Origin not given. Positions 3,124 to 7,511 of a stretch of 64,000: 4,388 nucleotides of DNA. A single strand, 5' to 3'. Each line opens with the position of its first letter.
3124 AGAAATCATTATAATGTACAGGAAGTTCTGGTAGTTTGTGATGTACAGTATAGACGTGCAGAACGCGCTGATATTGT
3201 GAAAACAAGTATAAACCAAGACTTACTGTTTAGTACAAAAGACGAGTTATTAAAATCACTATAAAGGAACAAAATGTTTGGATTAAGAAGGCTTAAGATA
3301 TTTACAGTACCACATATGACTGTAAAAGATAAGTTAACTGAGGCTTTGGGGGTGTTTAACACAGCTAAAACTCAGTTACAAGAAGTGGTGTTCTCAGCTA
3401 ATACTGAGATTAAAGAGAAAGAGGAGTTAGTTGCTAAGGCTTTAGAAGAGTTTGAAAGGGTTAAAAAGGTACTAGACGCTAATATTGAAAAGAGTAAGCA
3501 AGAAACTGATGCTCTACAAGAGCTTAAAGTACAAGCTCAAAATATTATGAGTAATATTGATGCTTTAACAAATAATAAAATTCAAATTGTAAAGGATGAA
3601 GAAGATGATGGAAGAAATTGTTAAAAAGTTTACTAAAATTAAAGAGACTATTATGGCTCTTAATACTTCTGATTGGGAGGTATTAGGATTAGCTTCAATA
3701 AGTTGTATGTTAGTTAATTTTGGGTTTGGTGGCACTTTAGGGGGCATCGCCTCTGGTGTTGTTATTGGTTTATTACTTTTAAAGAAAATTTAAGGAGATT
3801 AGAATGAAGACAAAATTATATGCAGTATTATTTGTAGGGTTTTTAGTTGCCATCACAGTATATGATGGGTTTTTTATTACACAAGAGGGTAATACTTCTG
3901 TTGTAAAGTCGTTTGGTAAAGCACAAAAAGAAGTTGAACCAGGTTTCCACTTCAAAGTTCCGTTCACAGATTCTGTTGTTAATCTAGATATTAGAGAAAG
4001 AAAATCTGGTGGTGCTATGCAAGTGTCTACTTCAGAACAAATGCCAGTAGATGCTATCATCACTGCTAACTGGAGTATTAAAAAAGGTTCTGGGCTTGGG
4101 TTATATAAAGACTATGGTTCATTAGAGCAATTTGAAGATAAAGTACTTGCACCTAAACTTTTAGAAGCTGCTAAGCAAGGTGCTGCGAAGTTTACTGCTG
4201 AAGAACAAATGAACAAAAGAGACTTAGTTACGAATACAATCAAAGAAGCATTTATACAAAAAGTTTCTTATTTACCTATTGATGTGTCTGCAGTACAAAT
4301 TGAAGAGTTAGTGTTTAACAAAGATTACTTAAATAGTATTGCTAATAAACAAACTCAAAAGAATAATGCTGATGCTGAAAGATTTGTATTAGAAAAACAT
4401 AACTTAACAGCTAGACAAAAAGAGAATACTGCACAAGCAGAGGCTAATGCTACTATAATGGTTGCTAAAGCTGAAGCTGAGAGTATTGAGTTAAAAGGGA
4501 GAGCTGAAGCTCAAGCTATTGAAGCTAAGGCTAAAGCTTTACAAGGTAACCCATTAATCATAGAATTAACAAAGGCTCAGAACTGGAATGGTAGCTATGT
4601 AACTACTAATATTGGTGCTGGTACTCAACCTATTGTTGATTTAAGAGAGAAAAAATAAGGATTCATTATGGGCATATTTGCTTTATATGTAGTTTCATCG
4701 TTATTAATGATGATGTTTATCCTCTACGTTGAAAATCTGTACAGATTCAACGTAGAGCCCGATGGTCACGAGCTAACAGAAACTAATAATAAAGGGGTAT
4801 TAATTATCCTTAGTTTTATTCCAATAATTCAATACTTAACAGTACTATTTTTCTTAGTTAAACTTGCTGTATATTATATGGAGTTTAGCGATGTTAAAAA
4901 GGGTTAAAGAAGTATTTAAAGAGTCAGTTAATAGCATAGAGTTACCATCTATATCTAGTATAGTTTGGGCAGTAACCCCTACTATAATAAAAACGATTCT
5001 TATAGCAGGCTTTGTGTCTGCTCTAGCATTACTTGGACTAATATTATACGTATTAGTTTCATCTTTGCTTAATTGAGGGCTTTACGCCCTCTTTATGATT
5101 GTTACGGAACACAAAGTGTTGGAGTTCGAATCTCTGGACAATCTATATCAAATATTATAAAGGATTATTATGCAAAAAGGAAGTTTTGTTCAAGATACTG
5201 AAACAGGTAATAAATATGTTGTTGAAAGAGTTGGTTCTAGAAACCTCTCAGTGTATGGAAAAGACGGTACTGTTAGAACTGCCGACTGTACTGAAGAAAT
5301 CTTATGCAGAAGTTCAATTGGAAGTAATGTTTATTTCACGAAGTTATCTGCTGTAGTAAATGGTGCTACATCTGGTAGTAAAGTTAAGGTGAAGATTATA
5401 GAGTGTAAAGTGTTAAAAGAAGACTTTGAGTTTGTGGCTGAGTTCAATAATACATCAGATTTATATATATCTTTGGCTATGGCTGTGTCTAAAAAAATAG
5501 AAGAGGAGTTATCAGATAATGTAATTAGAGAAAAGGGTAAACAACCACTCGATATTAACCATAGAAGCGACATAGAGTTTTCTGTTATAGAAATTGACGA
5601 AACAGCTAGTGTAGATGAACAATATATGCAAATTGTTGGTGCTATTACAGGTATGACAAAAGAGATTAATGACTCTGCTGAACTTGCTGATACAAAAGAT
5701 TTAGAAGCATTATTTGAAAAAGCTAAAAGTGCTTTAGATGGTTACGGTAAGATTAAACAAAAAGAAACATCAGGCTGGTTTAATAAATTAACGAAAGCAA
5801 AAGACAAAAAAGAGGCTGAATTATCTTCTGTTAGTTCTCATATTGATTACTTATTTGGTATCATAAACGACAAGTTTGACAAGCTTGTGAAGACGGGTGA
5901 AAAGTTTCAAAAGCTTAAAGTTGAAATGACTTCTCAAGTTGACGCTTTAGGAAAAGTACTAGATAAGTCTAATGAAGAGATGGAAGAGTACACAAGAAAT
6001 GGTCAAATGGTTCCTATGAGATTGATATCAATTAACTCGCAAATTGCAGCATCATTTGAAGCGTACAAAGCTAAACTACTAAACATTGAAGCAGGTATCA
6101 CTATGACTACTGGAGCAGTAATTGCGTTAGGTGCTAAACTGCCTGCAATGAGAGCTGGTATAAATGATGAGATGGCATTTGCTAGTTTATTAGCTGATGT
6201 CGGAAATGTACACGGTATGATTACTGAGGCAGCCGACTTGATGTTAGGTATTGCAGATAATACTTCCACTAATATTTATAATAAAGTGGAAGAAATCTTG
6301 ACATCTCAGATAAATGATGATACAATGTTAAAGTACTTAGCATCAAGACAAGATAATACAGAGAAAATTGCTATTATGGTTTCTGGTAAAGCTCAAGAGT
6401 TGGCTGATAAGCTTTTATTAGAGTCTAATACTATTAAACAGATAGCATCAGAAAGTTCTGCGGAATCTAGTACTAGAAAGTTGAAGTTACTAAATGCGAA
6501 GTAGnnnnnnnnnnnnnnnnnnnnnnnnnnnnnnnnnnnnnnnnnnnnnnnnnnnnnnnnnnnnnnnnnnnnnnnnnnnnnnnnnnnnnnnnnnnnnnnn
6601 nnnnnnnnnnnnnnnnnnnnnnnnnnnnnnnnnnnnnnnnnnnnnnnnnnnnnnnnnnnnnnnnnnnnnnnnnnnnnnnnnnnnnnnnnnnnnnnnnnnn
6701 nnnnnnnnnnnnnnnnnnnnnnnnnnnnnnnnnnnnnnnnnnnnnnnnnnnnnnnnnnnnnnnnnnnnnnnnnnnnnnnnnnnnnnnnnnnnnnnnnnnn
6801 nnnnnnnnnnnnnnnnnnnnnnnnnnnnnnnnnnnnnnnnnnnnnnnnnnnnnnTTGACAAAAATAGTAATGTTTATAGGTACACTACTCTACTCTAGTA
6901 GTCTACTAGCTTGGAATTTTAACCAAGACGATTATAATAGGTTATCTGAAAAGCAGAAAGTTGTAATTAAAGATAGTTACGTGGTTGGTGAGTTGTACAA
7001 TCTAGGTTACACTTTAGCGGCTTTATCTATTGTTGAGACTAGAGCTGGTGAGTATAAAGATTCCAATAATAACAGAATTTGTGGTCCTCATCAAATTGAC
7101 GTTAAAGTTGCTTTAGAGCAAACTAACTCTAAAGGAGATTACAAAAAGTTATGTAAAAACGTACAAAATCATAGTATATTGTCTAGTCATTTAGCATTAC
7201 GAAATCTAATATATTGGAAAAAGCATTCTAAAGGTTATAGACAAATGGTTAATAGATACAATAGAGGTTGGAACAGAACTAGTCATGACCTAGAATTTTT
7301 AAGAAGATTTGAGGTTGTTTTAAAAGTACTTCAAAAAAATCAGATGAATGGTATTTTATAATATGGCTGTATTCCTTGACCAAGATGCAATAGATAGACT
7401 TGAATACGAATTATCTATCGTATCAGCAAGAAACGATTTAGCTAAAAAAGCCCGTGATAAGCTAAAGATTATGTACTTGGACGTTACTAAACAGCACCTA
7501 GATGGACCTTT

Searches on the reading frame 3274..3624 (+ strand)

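Call 84: search_protein_families(library=pfam, proteins=[window:3274-3624:+], max_evalue=0.01)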
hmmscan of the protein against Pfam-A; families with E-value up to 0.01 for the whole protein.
window:3274-3624:+ (116 aa): 2 families
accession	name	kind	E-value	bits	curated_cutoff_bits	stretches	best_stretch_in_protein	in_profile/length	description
PF20847.2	PNM8A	-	0.0078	16.8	27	0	21-80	5-61/224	Paraneoplastic antigen 8A protein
PF05335.18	DUF745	-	0.0082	16.3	33.3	1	19-69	107-157/183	Protein of unknown function (DUF745)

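Call 85: search_protein_families(library=phrogs, proteins=[window:3274-3624:+], max_evalue=0.01)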
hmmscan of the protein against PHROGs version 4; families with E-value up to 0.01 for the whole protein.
window:3274-3624:+ (116 aa): 0 families

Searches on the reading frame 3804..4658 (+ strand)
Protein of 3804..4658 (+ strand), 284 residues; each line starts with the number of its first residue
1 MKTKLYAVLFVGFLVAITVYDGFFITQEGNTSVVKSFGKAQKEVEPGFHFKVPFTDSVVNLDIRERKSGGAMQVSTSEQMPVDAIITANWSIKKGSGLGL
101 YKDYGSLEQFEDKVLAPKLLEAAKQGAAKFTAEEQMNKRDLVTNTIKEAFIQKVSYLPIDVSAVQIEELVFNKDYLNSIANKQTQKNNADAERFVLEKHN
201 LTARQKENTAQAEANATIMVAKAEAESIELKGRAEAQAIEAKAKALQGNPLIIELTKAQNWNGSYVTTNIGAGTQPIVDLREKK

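Call 84: search_protein_families(library=pfam, proteins=[window:3804-4658:+], max_evalue=0.01)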
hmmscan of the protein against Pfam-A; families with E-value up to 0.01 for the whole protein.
window:3804-4658:+ (284 aa): 1 family
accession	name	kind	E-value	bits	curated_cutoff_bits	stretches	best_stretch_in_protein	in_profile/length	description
PF01145.31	Band_7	-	1e-23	84.7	23.6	1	25-200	2-166/176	SPFH domain / Band 7 family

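Call 85: search_protein_families(library=phrogs, proteins=[window:3804-4658:+], max_evalue=0.01)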
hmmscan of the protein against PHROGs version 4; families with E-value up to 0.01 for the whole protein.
window:3804-4658:+ (284 aa): 2 families
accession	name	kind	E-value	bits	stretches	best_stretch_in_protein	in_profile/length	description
phrog_200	-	other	4.1e-44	152.2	1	5-283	83-362/379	lipoprotein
phrog_38808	-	unknown function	1.8e-06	29.2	1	219-265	6-52/68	-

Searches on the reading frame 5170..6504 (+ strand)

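Call 21: search_protein_families(library=phrogs, proteins=[window:5170-6504:+], max_evalue=0.00001)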
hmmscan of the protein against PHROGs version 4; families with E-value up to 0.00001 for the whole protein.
window:5170-6504:+ (444 aa): 0 families

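Call 84: search_protein_families(library=pfam, proteins=[window:5170-6504:+], max_evalue=0.01)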
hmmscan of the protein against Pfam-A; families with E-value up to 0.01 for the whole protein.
window:5170-6504:+ (444 aa): 0 families

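Call 85: search_protein_families(library=phrogs, proteins=[window:5170-6504:+], max_evalue=0.01)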
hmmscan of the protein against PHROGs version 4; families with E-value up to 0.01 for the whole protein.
window:5170-6504:+ (444 aa): 1 family
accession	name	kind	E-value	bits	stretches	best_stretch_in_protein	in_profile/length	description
phrog_15027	-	tail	0.0097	16.6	0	229-295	32-94/259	tail assembly chaperone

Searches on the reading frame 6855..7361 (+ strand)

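Call 84: search_protein_families(library=pfam, proteins=[window:6855-7361:+], max_evalue=0.01)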
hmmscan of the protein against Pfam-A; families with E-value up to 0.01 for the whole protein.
window:6855-7361:+ (168 aa): 0 families

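Call 85: search_protein_families(library=phrogs, proteins=[window:6855-7361:+], max_evalue=0.01)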
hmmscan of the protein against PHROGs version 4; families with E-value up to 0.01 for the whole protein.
window:6855-7361:+ (168 aa): 1 family
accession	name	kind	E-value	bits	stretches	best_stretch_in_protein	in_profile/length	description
phrog_600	-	unknown function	6.2e-22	79.2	1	9-164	6-173/178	unknown function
